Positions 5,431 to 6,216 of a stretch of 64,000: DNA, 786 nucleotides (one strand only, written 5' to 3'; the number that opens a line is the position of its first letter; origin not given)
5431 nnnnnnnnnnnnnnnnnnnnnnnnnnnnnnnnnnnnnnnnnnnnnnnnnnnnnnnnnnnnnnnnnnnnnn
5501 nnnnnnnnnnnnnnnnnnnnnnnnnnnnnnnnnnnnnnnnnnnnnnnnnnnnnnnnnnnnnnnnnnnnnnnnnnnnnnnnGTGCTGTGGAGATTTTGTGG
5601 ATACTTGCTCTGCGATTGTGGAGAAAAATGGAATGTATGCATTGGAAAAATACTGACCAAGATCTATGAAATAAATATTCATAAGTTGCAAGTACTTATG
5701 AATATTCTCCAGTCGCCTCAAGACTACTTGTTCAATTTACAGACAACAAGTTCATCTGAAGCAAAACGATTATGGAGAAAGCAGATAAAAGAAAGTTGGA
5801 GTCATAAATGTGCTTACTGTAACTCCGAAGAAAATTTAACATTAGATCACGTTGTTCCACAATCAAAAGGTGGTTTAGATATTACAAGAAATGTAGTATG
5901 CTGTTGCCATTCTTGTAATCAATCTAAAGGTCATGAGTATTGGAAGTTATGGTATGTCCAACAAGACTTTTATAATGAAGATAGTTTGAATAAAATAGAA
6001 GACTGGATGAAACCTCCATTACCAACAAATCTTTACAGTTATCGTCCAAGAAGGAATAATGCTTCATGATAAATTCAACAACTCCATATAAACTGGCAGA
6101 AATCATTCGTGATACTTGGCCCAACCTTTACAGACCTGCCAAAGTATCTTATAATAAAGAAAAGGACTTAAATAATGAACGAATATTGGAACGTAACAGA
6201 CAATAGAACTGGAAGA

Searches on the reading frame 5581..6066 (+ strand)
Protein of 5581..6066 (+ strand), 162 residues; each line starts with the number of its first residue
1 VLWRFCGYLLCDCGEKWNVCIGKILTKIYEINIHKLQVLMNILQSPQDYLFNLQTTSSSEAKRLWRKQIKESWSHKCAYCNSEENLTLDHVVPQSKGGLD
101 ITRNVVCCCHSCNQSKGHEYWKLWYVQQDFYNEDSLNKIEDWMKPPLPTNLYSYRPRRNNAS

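Call 30: search_protein_families(library=pfam, proteins=[window:5581-6066:+], max_evalue=0.01)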
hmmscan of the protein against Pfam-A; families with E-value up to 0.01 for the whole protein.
window:5581-6066:+ (162 aa): 4 families
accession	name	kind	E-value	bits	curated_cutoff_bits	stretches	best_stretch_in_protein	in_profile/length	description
PF14279.12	HNH_5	-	2.9e-12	46.7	27.5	1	77-119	1-46/56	HNH endonuclease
PF01844.29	HNH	-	2.8e-07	31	21.4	1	77-119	1-47/47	HNH endonuclease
PF13395.12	HNH_4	-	2e-05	24.9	22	1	84-119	16-51/54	HNH endonuclease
PF02945.21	Endonuclease_7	-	0.0022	18.3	23.6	1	63-119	14-66/82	Recombination endonuclease VII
